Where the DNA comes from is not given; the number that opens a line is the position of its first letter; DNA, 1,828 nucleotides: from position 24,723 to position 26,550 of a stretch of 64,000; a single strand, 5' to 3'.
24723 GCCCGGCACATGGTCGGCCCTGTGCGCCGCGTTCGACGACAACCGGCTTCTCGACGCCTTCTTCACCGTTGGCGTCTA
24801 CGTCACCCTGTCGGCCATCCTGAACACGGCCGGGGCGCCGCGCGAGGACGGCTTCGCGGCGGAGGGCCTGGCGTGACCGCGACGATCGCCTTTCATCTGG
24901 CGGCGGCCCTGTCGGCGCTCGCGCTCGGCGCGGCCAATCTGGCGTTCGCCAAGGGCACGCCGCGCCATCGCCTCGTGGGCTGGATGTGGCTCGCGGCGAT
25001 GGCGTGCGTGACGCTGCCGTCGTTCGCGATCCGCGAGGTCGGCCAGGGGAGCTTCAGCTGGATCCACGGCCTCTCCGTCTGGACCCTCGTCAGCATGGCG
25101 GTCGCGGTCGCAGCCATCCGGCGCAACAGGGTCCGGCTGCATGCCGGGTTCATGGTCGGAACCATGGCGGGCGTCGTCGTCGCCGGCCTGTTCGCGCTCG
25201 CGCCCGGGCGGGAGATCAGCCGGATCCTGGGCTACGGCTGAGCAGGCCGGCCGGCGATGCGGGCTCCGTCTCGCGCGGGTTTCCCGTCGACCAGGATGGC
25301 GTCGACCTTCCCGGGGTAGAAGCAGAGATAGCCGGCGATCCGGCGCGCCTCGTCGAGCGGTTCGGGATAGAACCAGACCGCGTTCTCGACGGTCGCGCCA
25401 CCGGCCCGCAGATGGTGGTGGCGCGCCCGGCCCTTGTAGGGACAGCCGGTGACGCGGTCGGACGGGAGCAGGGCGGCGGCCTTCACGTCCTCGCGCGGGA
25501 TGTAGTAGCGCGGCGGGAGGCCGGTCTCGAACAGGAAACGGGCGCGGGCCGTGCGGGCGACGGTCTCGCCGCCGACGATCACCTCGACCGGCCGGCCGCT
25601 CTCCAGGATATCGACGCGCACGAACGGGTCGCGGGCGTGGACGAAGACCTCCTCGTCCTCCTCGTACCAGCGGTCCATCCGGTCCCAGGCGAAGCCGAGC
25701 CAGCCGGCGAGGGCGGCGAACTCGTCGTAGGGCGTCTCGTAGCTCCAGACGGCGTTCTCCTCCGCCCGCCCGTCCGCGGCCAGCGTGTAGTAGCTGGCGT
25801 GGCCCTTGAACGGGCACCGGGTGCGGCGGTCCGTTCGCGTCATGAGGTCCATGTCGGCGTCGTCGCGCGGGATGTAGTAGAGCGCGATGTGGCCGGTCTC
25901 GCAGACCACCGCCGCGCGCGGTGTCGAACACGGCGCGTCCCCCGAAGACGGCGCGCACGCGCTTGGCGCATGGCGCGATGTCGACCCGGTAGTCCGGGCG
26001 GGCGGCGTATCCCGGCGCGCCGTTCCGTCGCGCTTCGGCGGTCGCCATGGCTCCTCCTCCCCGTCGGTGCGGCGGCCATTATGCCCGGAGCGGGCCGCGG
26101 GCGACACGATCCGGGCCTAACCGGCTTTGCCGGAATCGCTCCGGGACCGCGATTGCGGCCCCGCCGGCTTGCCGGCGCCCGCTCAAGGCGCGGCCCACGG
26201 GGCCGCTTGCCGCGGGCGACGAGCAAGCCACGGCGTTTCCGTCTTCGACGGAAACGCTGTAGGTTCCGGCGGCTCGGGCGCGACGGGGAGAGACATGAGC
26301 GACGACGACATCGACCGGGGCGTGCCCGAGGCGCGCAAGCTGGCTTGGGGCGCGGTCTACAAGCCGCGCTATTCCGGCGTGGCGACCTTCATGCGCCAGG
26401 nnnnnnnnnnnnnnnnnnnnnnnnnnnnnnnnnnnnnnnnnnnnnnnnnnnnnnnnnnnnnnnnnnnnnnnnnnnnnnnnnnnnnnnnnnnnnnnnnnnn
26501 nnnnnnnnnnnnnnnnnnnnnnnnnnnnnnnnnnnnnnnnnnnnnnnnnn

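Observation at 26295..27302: Agmatinase-family ureohydrolase in the locus: possible urea link to the nearby orphan urease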

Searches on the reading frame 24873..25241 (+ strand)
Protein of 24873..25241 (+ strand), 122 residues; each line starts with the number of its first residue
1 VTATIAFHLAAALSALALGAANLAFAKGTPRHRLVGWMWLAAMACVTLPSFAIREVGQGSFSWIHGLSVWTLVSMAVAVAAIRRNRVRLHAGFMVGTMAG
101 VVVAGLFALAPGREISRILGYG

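Call 5: search_protein_families(library=pfam, proteins=[window:24873-25241:+])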
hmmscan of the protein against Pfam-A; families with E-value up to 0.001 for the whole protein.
window:24873-25241:+ (122 aa): 1 family
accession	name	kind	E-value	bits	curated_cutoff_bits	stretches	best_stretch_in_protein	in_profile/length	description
PF10067.14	DUF2306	-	5e-07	30.4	31.6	1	5-104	1-106/147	Predicted membrane protein (DUF2306)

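Call 6: search_protein_families(library=ncbifam, proteins=[window:24873-25241:+])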
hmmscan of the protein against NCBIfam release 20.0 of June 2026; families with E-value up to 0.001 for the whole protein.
window:24873-25241:+ (122 aa): 0 families

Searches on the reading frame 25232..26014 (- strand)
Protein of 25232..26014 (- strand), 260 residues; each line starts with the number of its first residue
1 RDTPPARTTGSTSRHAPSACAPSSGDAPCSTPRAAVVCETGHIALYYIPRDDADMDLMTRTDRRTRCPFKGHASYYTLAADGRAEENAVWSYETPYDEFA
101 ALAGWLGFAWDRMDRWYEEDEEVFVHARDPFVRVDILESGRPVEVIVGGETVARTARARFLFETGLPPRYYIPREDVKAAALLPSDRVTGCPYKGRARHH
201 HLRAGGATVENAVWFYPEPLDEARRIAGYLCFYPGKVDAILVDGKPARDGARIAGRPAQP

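Call 5: search_protein_families(library=pfam, proteins=[window:25232-25909:-])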
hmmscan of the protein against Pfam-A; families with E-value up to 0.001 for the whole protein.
window:25232-25909:- (225 aa): 1 family
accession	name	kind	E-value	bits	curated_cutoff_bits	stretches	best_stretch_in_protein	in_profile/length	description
PF04248.19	NTP_transf_9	-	1.3e-58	195.2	22.1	2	108-199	1-92/93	Domain of unknown function (DUF427)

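Call 6: search_protein_families(library=ncbifam, proteins=[window:25232-25909:-])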
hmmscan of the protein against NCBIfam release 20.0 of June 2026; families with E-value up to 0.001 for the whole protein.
window:25232-25909:- (225 aa): 0 families

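Call 44: search_protein_families(library=ncbifam, proteins=[window:25232-26014:-])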
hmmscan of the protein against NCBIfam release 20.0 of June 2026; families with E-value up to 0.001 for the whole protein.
window:25232-26014:- (260 aa): 0 families

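Call 49: search_solved_structures(query=window:25232-26014:-, max_evalue=0.001)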
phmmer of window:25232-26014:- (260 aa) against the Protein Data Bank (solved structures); distinct sequences matched with E-value up to 0.001: 1.
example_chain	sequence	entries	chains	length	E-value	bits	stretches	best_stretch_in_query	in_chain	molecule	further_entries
3djm_A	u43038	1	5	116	1e-13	54.3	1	34-111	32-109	Uncharacterized Protein DUF427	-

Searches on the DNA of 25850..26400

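Call 31: search_rna_families(source=window, start=25850, end=26400, threshold=evalue, max_evalue=5)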
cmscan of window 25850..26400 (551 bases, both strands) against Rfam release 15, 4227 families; matches with E-value up to 5: 4.
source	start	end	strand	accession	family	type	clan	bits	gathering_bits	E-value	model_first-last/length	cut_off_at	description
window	26190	26243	-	RF01720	Pseudomon-Rho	Cis-reg;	-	18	45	3.2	1-102/102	no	Pseudomon-Rho RNA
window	26186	26269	-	RF01681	P4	Gene; sRNA;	-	15.3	37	0.12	1-215/215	no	Pseudomonas sRNA P4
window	25949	25983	+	RF02939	COG2908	Cis-reg;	-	12.6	58.7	3.7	1-45/45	no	COG2908 RNA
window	26371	26392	-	RF01134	sR30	Gene; snRNA; snoRNA; CD-box;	-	11.8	38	2.3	35-57/57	no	Small nucleolar RNA sR30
